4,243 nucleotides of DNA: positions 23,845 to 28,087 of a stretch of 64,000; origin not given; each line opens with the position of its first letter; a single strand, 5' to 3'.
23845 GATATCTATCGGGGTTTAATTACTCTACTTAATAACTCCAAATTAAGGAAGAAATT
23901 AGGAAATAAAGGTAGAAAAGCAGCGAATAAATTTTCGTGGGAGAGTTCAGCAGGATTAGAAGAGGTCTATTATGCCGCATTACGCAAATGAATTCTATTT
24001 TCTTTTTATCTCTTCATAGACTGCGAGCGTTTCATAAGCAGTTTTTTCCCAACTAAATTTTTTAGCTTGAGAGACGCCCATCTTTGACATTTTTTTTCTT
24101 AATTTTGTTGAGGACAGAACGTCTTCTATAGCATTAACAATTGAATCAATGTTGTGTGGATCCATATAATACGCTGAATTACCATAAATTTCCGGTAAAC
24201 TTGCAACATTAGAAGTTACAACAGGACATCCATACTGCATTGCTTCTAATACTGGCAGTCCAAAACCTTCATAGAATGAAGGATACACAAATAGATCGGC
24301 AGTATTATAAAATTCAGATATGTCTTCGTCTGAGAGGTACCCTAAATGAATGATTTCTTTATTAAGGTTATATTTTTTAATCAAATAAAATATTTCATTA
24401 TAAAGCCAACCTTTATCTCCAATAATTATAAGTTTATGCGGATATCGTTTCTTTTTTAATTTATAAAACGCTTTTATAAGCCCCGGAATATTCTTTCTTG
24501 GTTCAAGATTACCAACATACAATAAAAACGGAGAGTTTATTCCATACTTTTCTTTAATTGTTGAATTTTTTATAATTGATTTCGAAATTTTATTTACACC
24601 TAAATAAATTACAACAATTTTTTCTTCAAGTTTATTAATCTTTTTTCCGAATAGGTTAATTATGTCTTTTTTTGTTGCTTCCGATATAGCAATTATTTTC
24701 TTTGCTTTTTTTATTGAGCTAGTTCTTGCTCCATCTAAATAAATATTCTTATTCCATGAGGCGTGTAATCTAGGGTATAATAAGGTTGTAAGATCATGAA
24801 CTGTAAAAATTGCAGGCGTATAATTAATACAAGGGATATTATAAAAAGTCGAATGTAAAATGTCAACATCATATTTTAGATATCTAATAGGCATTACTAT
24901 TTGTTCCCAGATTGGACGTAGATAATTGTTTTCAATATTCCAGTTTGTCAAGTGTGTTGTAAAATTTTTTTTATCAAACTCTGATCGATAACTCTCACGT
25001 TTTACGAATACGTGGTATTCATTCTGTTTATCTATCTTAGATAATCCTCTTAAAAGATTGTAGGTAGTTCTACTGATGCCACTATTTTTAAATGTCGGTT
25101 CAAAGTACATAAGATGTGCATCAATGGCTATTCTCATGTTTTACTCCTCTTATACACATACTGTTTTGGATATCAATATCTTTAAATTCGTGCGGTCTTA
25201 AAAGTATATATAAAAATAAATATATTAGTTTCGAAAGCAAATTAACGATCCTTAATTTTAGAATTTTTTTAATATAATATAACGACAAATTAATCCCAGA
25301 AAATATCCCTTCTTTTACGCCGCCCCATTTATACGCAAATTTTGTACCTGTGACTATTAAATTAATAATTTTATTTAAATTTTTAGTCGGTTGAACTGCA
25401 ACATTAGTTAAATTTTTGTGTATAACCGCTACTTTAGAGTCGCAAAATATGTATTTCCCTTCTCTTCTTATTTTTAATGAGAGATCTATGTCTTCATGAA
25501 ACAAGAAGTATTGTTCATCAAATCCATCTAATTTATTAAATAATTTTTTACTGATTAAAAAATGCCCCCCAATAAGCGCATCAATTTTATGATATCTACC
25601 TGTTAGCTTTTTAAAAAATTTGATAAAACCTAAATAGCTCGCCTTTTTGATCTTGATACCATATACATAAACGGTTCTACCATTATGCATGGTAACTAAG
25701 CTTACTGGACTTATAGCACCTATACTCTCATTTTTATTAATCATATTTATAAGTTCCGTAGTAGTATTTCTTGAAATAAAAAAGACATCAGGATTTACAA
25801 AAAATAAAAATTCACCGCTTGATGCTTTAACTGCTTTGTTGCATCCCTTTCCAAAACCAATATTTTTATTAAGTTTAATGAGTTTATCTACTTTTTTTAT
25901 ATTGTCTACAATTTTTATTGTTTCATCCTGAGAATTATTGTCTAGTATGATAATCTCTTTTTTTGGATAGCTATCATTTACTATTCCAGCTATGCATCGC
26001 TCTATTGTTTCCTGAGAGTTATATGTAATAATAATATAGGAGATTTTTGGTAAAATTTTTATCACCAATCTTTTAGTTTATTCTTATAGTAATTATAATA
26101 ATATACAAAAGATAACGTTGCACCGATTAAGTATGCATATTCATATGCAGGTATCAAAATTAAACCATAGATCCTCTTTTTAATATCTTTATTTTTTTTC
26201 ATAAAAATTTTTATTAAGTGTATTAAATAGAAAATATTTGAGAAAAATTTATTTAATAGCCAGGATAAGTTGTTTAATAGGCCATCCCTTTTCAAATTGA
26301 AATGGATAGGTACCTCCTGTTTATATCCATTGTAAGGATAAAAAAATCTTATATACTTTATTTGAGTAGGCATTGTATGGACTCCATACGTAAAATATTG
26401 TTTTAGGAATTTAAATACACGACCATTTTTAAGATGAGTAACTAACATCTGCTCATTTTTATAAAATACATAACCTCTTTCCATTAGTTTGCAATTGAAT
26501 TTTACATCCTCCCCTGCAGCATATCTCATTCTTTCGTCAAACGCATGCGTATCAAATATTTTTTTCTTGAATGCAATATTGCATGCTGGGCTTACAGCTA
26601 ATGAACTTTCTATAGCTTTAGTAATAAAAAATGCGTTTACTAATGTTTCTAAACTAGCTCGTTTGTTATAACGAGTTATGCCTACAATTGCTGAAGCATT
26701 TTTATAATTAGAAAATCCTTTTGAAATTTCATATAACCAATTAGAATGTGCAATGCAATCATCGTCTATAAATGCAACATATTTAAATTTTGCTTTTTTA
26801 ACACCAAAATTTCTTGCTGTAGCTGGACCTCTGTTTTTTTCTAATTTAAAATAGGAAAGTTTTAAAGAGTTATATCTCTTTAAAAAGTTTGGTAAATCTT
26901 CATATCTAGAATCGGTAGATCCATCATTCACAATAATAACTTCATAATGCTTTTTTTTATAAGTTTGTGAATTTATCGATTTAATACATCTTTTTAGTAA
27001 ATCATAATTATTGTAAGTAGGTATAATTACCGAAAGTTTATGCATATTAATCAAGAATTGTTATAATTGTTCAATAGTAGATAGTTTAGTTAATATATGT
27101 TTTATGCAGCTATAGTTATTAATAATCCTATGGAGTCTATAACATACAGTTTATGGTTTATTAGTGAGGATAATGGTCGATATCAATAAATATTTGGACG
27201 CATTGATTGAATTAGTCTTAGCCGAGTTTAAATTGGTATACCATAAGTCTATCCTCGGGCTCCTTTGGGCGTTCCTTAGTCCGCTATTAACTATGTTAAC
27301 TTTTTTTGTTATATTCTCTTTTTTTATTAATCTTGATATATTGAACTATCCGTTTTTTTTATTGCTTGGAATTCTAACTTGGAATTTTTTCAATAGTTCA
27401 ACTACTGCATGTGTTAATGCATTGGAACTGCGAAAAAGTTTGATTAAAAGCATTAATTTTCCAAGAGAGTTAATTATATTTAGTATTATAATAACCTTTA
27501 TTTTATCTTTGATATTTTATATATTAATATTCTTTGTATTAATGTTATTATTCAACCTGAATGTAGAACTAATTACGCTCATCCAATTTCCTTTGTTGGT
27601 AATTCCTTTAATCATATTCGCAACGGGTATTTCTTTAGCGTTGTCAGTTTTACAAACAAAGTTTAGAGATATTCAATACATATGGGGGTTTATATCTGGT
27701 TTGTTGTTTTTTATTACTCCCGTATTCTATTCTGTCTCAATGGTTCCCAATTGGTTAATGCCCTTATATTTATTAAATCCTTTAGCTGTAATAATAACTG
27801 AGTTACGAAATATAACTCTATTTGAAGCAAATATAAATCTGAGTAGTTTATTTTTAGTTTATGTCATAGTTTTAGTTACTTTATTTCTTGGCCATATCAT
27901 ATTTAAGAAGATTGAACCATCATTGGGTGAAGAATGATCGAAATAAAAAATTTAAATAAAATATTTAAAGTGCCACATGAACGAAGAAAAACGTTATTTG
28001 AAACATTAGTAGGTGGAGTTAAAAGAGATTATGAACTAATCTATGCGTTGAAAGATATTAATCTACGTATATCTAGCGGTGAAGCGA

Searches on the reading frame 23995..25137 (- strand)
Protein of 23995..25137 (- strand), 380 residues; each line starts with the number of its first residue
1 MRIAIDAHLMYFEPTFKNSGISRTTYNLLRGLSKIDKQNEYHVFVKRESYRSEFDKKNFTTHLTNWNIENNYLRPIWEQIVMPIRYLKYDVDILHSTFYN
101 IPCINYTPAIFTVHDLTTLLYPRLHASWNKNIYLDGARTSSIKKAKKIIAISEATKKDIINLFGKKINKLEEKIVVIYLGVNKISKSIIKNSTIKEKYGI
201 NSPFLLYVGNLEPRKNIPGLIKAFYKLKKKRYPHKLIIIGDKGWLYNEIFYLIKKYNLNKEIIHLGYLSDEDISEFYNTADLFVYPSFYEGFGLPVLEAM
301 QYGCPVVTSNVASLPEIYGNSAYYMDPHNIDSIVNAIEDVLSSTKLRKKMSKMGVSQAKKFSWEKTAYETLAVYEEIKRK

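Call 5: search_protein_families(library=pfam, proteins=[window:23995-25137:-], max_evalue=0.01)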
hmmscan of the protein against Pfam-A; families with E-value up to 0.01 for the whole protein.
window:23995-25137:- (380 aa): 5 families
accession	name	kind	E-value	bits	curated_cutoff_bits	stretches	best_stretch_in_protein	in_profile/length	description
PF00534.26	Glycos_transf_1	-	1.7e-43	148.5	26.4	1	193-353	4-168/172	Glycosyl transferases group 1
PF13692.12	Glyco_trans_1_4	-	4.2e-30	105.3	27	1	203-342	2-141/142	Glycosyl transferases group 1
PF13439.12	Glyco_transf_4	-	3.6e-14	53.6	28.5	1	19-182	2-167/170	Glycosyltransferase Family 4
PF20706.3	GT4-conflict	-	2.9e-08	33.5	26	1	144-310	146-312/385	Family 4 Glycosyltransferase in conflict systems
PF13524.12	Glyco_trans_1_2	-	2e-05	25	25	1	231-364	12-136/144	Glycosyl transferase-like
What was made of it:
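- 23995..25137 (-): GT4 glycosyltransferase, 380 aa. Pfam Glycos_transf_1 E=2e-43 (call 5).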

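Call 79: search_protein_families(library=ncbifam, proteins=[window:23995-25137:-], max_evalue=0.00001)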
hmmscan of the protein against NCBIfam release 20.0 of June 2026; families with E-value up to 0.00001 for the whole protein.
window:23995-25137:- (380 aa): 39 families (the best 25 are shown)
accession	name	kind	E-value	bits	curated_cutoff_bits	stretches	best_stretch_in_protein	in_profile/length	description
TIGR04047.1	MSMEG_0565_glyc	hypoth_equivalog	7e-31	107.6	259.85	1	133-375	127-372/373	MSMEG_0565 family glycosyltransferase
TIGR03999.1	thiol_BshA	equivalog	5.5e-30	104.5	273.7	1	138-377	138-373/375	N-acetyl-alpha-D-glucosaminyl L-malate synthase BshA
TIGR02149.1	glgA_Coryne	subfamily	5.9e-29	101.4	302.4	1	137-377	137-390/391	glycogen synthase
NF038295.1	EPS_HpsP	equivalog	4.9e-28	98.2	550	1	159-377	168-387/388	hormogonium polysaccharide biosynthesis glycosyltransferase HpsP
TIGR04157.1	glyco_rSAM_CFB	subfamily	9.7e-27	94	400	1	139-325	164-348/406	TIGR04157 family glycosyltransferase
NF047684.1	TeichurnBiosyTuaC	equivalog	3.6e-23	82.1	550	1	107-377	133-389/391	teichuronic acid biosynthesis protein TuaC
TIGR03449.1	mycothiol_MshA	equivalog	1.9e-22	79.8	462.5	1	141-377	161-403/406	D-inositol-3-phosphate glycosyltransferase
NF050063.1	ProtGlycPglJ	equivalog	2.2e-22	79.8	500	1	143-371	143-360/363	N-acetylgalactosamine-N,N'-diacetylbacillosaminyl-diphospho-undecaprenol 4-alpha-N-acetylgalactosaminyltransferase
TIGR03088.1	stp2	hypoth_equivalog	1e-21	77.4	409.05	1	155-376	143-372/374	TIGR03088 family PEP-CTERM/XrtA system glycosyltransferase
NF041876.1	EPS_EpsE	equivalog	7.2e-19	68.3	400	1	167-366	180-385/389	exopolysaccharide biosynthesis GT4 family glycosyltransferase EpsE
NF047880.1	glyco_SdgA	exception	1.3e-18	66.9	800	1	141-366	265-479/488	serine-aspartate repeat adhesin O-glycosyltransferase SdgA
NF041010.1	glycosy_Agl16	equivalog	4.9e-18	65.1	575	1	127-377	116-351/352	glycosylation protein Agl16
NF038255.1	exopoly_VpsD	equivalog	1.6e-16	60.2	300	1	147-369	147-371/381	VpsD family glycosyltransferase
NF012028.0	PRK15484.1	subfamily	2.6e-16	59.7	618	1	165-367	156-368/380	lipopolysaccharide N-acetylglucosaminyltransferase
NF038298.1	EPS_HpsO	equivalog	7e-14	51.4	575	1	174-377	171-387/388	hormogonium polysaccharide biosynthesis glycosyltransferase HpsO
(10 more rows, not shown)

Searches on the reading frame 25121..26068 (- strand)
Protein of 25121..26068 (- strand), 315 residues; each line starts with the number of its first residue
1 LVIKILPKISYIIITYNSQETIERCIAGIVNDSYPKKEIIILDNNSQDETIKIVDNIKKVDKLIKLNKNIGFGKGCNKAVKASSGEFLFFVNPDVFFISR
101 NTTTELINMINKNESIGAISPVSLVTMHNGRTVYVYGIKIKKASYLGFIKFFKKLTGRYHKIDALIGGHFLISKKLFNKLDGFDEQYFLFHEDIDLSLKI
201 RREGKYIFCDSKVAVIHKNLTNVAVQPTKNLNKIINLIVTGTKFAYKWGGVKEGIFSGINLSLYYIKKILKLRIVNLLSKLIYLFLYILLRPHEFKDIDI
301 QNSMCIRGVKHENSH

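Call 5: search_protein_families(library=pfam, proteins=[window:25121-26068:-], max_evalue=0.01)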
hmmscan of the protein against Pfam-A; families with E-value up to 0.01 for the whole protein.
window:25121-26068:- (315 aa): 5 families
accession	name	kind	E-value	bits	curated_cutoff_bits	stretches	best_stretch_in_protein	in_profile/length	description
PF00535.33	Glycos_transf_2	-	1.3e-22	81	23.3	1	10-180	1-167/168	Glycosyl transferase family 2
PF13641.12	Glyco_tranf_2_3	-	1.1e-09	39.1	27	1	7-217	1-211/230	Glycosyltransferase like family 2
PF10111.15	Glyco_tranf_2_2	-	1.2e-08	35.2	27.3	1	11-203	2-202/276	Glycosyltransferase like family 2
PF13712.12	Glyco_tranf_2_5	-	1.1e-06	28.9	27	1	63-219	32-191/210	Glycosyltransferase like family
PF02709.20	Glyco_transf_7C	-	0.0011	19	23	1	159-204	13-59/78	N-terminal domain of galactosyltransferase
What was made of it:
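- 25121..26068 (-): GT2 glycosyltransferase, 315 aa. Pfam Glycos_transf_2 E=1e-22 (call 5).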

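Call 79: search_protein_families(library=ncbifam, proteins=[window:25121-26068:-], max_evalue=0.00001)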
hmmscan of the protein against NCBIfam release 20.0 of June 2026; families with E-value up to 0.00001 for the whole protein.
window:25121-26068:- (315 aa): 18 families
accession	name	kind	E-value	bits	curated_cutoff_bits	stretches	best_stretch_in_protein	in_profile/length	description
TIGR03937.1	PgaC_IcaA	equivalog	8.1e-19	67.8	422.3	1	6-208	44-241/407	poly-beta-1,6-N-acetyl-D-glucosamine synthase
TIGR04283.1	glyco_like_mftF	equivalog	3.5e-18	66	182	1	9-235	1-204/221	TIGR04283 family arsenosugar biosynthesis glycosyltransferase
TIGR03111.1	glyc2_xrt_Gpos1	hypoth_equivalog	2e-14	53.2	363.95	1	3-233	45-274/439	TIGR03111 family XrtG-associated glycosyltransferase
NF047683.1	TeichurnBiosyTuaG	equivalog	6.3e-13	49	400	1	5-114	4-115/252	teichuronic acid biosynthesis protein TuaG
NF050050.1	ProtGlycPglI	equivalog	7.3e-13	48.6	500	1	7-112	2-110/306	GalNAc(5)-diNAcBac-PP-undecaprenol beta-1,3-glucosyltransferase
NF038299.1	EPS_HpsN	equivalog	4.2e-11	42.4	425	1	7-217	1-220/317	hormogonium polysaccharide biosynthesis glycosyltransferase HpsN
NF045692.1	OglycostaseCruG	equivalog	5.8e-11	41.9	600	1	5-68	39-102/386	2'-O-glycosyltransferase CruG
NF053739.1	GlytfEpsEBac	equivalog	1.2e-10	40.8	450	1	7-98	1-96/265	glycosyltransferase EpsE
NF041875.1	EPS_EpsD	equivalog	2.4e-10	40.3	370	1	10-218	2-207/325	exopolysaccharide biosynthesis glycosyltransferase EpsD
TIGR01556.1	rhamnosyltran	subfamily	3.8e-10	39.4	200.55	1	36-218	21-201/281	rhamnosyltransferase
TIGR03965.1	mycofact_glyco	equivalog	4.2e-10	39.1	280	1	7-96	74-166/467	mycofactocin biosynthesis glycosyltransferase MftF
NF007482.0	PRK10073.1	equivalog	6.1e-09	35.3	423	1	6-113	5-113/334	glycosyltransferase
NF038302.1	EPS_HpsE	equivalog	6.3e-08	31.9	300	1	9-120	3-121/307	hormogonium polysaccharide biosynthesis glycosyltransferase HpsE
TIGR04195.1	S_glycosyl_SunS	equivalog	9.6e-08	31.3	350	1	7-121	57-169/421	SunS family peptide S-glycosyltransferase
NF010496.0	PRK13915.1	equivalog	6.9e-07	28.6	262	1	8-116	32-148/307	glucosyl-3-phosphoglycerate synthase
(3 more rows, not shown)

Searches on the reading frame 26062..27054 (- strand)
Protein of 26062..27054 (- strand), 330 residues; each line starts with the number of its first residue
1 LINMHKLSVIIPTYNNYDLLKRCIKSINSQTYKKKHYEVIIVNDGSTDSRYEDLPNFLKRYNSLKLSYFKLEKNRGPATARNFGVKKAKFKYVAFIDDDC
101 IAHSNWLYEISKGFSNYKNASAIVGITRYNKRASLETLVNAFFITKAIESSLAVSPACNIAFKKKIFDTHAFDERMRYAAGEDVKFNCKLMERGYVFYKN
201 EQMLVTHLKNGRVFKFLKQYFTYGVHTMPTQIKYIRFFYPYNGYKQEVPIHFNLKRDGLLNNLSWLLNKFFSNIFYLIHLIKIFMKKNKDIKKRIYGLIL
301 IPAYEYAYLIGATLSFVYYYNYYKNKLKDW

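Call 5: search_protein_families(library=pfam, proteins=[window:26062-27054:-], max_evalue=0.01)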
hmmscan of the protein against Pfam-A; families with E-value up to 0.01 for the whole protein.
window:26062-27054:- (330 aa): 5 families
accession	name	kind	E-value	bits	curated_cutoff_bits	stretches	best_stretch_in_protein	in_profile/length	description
PF00535.33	Glycos_transf_2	-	2.8e-32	112.4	23.3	1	8-151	1-148/168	Glycosyl transferase family 2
PF10111.15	Glyco_tranf_2_2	-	1.2e-13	51.6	27.3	1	8-223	1-234/276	Glycosyltransferase like family 2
PF13641.12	Glyco_tranf_2_3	-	4.7e-12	46.8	27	1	6-219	2-223/230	Glycosyltransferase like family 2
PF13632.12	Glyco_trans_2_3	-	3.3e-05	24.2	27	1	92-278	1-172/198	Glycosyl transferase family group 2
PF13712.12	Glyco_tranf_2_5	-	0.0062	16.7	27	0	63-119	27-84/210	Glycosyltransferase like family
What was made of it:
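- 26062..27054 (-): GT2 glycosyltransferase, 330 aa. Pfam Glycos_transf_2 E=3e-32 (call 5).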

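Call 79: search_protein_families(library=ncbifam, proteins=[window:26062-27054:-], max_evalue=0.00001)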
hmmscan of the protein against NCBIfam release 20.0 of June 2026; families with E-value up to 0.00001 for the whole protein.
window:26062-27054:- (330 aa): 20 families
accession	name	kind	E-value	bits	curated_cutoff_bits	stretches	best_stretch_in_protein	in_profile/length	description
TIGR03965.1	mycofact_glyco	equivalog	2e-29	102.8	280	1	5-226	74-299/467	mycofactocin biosynthesis glycosyltransferase MftF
NF041875.1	EPS_EpsD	equivalog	3.2e-29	102.4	370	1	7-226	1-226/325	exopolysaccharide biosynthesis glycosyltransferase EpsD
NF038299.1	EPS_HpsN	equivalog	2e-21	76.3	425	1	6-126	2-118/317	hormogonium polysaccharide biosynthesis glycosyltransferase HpsN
NF038302.1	EPS_HpsE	equivalog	3.1e-21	75.6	300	1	6-126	2-123/307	hormogonium polysaccharide biosynthesis glycosyltransferase HpsE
NF007482.0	PRK10073.1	equivalog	7e-21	74.6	423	1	3-101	4-98/334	glycosyltransferase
TIGR03111.1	glyc2_xrt_Gpos1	hypoth_equivalog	1.6e-19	70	363.95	1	5-129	49-171/439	TIGR03111 family XrtG-associated glycosyltransferase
TIGR03937.1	PgaC_IcaA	equivalog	1.1e-18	67.5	422.3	1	4-135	44-171/407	poly-beta-1,6-N-acetyl-D-glucosamine synthase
NF047683.1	TeichurnBiosyTuaG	equivalog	3e-18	66.4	400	1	5-103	6-100/252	teichuronic acid biosynthesis protein TuaG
NF050050.1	ProtGlycPglI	equivalog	9.2e-16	58.1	500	1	4-105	1-99/306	GalNAc(5)-diNAcBac-PP-undecaprenol beta-1,3-glucosyltransferase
NF041394.1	GtaseAglG_Halo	equivalog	3.7e-15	56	440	1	6-125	2-117/304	glucosyl-dolichyl phosphate glucuronosyltransferase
NF007453.0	PRK10018.1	equivalog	5.5e-14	52.5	382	1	6-105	7-102/280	colanic acid biosynthesis glycosyltransferase WcaA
TIGR04017.1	WcaA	equivalog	1e-13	51.5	495.75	1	6-105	6-101/279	colanic acid biosynthesis glycosyltransferase WcaA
NF053739.1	GlytfEpsEBac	equivalog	4.5e-13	48.8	450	1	6-125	2-117/265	glycosyltransferase EpsE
TIGR04440.1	glyco_TIGR04440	domain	4.2e-11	43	70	1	6-126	1-118/215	TIGR00180 family glycosyltransferase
TIGR04283.1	glyco_like_mftF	equivalog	4.9e-11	42.6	182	1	7-194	1-173/221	TIGR04283 family arsenosugar biosynthesis glycosyltransferase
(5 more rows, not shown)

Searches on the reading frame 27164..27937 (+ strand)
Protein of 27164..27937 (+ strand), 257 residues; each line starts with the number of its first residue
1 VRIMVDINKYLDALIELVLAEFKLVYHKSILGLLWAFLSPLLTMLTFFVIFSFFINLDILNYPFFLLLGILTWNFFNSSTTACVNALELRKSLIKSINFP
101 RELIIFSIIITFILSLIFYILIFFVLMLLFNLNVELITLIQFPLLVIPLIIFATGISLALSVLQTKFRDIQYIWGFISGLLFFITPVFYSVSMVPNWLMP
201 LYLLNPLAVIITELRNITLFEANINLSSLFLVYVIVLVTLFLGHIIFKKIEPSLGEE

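Call 6: search_protein_families(library=pfam, proteins=[window:27164-27937:+], max_evalue=0.01)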
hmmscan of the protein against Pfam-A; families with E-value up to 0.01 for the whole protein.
window:27164-27937:+ (257 aa): 1 family
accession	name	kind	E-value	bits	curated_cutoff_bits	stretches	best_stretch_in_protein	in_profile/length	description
PF01061.29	ABC2_membrane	-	1.4e-16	61.1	26.9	1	16-217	5-209/211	ABC-2 type transporter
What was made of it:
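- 27164..27937 (+): Wzm-type ABC-2 permease, 257 aa. Pfam ABC2_membrane E=1e-16 (call 6).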

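Call 18: search_protein_families(library=ncbifam, proteins=[window:27164-27937:+], max_evalue=0.01)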
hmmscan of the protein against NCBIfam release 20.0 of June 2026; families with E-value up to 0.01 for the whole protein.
window:27164-27937:+ (257 aa): 3 families
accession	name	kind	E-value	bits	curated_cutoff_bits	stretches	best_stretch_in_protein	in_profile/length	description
NF050109.1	galactan_ABC_perm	equivalog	2.8e-17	63.1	380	1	15-249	25-263/272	galactan export ABC transporter permease subunit Wzm/RfbD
NF050053.1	CapPschTportKpsM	equivalog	6.2e-05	23.1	300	1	16-246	7-246/257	capsule polysaccharide transporter KpsM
NF011648.0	PRK15066.1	subfamily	0.00041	20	225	1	36-243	28-244/257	ABC transporter permease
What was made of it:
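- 27164..27937 (+): Best NCBIfam hit is the galactan export permease Wzm/RfbD, sub-threshold (call 18).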
